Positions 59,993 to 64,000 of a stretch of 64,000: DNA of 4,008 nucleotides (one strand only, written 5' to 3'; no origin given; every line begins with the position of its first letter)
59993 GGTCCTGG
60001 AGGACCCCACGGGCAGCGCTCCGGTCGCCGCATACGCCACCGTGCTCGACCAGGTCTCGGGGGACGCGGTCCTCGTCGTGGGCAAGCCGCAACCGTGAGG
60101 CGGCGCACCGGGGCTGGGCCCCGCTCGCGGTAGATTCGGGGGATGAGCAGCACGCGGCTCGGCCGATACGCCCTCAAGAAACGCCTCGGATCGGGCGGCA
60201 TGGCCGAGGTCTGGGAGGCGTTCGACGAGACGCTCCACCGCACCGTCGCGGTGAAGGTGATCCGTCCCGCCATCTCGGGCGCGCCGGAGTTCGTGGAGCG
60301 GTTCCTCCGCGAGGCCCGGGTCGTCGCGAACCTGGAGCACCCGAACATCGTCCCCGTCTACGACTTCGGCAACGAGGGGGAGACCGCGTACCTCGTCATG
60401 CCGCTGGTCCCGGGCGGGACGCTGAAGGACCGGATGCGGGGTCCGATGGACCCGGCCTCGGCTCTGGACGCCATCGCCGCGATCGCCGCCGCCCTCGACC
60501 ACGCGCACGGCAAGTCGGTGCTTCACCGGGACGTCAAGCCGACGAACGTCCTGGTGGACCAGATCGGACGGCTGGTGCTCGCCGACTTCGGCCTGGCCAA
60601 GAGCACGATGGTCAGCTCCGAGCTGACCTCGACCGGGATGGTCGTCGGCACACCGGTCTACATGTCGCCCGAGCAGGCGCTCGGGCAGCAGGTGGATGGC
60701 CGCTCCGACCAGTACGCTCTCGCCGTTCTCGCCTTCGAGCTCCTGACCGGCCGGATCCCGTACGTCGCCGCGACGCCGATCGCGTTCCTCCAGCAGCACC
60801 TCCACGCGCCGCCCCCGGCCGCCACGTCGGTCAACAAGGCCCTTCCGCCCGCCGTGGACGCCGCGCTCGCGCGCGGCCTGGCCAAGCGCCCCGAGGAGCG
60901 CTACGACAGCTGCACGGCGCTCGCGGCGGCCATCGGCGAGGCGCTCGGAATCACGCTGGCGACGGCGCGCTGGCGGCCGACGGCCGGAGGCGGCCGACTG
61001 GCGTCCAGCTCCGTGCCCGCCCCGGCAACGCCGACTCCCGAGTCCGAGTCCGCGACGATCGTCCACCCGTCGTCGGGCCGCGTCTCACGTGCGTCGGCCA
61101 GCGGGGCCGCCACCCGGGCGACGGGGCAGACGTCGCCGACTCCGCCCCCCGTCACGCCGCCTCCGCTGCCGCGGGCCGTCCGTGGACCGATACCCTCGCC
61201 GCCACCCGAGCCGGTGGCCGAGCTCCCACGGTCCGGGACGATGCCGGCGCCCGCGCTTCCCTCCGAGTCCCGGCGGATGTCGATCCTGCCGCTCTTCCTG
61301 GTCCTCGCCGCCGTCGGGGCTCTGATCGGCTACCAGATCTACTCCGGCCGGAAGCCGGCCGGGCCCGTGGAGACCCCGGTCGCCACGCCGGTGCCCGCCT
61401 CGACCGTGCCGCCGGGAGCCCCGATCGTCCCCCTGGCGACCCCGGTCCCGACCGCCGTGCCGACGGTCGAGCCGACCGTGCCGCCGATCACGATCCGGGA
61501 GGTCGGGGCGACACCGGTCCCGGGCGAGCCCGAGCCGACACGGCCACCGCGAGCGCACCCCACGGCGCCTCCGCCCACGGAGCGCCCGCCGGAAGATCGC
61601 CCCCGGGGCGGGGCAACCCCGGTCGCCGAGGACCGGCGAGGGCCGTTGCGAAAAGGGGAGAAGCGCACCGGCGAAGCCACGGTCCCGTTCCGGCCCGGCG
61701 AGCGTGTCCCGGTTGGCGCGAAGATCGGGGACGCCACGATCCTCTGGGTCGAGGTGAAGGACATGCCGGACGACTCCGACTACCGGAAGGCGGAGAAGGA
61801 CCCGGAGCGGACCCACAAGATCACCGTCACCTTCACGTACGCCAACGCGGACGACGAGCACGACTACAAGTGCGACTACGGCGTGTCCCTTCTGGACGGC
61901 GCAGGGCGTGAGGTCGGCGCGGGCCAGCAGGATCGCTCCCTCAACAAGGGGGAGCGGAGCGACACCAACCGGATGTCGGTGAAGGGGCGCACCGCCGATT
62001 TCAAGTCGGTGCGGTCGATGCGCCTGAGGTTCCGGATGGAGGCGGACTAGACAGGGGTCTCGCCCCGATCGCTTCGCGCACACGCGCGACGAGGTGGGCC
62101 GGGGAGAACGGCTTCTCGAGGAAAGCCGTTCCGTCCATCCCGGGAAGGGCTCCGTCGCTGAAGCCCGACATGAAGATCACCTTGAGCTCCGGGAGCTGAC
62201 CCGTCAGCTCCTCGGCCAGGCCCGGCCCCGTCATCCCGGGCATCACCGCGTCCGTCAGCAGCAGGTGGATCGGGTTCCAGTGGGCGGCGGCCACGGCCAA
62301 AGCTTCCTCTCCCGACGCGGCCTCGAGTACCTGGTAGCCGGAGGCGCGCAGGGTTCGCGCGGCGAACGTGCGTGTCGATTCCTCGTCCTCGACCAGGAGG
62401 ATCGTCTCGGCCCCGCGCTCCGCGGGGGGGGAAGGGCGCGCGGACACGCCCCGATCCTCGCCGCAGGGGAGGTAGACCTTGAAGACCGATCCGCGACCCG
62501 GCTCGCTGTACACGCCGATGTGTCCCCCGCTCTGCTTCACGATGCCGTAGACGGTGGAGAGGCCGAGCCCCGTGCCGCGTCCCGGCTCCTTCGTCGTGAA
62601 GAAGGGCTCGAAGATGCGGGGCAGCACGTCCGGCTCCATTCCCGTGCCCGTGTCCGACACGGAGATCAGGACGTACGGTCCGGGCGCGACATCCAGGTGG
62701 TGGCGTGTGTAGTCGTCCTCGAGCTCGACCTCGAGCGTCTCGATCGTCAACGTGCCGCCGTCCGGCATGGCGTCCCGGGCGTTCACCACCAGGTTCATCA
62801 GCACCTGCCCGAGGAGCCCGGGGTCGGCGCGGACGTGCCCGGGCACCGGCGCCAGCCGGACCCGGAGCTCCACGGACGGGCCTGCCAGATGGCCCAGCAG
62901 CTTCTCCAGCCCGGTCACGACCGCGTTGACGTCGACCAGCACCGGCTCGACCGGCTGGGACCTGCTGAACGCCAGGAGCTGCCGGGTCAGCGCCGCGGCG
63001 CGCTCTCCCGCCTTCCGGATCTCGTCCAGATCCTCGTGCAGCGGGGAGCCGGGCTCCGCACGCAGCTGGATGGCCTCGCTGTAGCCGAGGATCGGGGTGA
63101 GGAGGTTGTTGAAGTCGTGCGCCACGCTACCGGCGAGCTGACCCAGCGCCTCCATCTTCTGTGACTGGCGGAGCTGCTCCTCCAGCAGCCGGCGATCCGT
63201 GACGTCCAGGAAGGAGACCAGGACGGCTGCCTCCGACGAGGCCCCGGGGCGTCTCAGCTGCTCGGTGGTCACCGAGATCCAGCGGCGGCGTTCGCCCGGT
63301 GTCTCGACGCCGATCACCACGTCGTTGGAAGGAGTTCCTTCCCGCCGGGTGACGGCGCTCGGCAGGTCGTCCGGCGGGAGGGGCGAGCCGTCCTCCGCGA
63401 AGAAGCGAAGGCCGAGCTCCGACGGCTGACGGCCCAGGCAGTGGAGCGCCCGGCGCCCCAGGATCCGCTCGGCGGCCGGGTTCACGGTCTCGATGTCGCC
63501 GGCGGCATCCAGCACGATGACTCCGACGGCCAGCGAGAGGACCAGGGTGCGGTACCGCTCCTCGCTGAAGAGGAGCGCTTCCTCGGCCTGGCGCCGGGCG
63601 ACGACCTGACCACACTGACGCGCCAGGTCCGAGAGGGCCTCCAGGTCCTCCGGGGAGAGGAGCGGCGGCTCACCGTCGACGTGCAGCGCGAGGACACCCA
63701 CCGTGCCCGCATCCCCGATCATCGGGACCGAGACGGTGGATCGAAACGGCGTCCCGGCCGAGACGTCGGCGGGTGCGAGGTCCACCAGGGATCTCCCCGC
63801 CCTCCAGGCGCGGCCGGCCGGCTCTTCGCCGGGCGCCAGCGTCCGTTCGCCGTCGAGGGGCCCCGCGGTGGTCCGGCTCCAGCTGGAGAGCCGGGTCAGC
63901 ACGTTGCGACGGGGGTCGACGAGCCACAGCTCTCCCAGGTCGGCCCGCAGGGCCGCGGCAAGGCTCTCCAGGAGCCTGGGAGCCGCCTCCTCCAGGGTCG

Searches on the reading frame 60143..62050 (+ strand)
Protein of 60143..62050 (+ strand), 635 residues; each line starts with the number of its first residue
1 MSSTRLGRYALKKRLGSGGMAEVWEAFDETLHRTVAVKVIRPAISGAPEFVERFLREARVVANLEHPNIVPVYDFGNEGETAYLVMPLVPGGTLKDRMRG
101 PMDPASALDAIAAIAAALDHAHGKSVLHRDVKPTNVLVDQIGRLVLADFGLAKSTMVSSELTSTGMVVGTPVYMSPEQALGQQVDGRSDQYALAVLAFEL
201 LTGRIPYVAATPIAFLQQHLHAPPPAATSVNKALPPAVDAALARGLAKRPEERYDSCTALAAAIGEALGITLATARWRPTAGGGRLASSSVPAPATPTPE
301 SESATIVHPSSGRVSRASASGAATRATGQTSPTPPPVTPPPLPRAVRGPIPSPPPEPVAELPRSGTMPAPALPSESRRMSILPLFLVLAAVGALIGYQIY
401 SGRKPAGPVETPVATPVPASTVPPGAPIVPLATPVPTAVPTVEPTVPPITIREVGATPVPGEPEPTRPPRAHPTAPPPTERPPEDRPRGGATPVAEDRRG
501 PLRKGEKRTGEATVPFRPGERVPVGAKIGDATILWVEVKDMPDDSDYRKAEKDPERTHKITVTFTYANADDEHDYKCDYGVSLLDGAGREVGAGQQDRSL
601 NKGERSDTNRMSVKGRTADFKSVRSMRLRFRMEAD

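Call 11: search_protein_families(library=pfam, proteins=[window:60143-62050:+], max_evalue=0.001)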
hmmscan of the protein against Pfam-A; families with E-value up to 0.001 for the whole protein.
window:60143-62050:+ (635 aa): 4 families
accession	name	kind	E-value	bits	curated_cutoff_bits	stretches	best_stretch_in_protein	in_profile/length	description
PF00069.31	Pkinase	-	4.9e-43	147.9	31.7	1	9-254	1-252/263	Protein kinase domain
PF07714.23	PK_Tyr_Ser-Thr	-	1.9e-32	113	23.1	1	11-253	3-248/258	Protein tyrosine and serine/threonine kinase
PF01636.29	APH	-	2.6e-08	34.4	23.2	0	108-178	151-223/239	Phosphotransferase enzyme family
PF03109.22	ABC1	-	3e-06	27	22.9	1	80-154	141-216/244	ABC1 atypical kinase-like domain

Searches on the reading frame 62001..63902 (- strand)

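Call 11: search_protein_families(library=pfam, proteins=[window:62001-63902:-], max_evalue=0.001)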
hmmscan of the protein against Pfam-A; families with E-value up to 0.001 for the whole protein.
window:62001-63902:- (633 aa): 9 families
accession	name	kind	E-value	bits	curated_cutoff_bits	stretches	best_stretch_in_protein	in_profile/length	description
PF02518.31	HATPase_c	-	3.5e-23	82.6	26.4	1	360-480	2-109/111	Histidine kinase-, DNA gyrase B-, and HSP90-like ATPase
PF00072.30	Response_reg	-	1.7e-16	60.8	30.2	1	501-609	1-111/111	Response regulator receiver domain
PF00512.31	HisKA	-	5.5e-10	39.6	26.9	1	253-316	2-64/66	His Kinase A (phospho-acceptor) domain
PF13185.12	GAF_2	-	8.9e-10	39.3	28.6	1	7-101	36-135/136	GAF domain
PF13188.13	PAS_8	-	1e-07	32.1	21.8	1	115-156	1-39/65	PAS domain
PF13492.12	GAF_3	-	3.2e-07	31.2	27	1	16-101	44-127/129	GAF domain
PF00989.32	PAS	-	3.3e-07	30.8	22.6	1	115-162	1-48/113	PAS fold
PF08448.16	PAS_4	-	2.1e-05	25.1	23.1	1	123-238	3-109/110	PAS fold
PF01590.32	GAF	-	6.4e-05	23.9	22.4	1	44-100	78-132/133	GAF domain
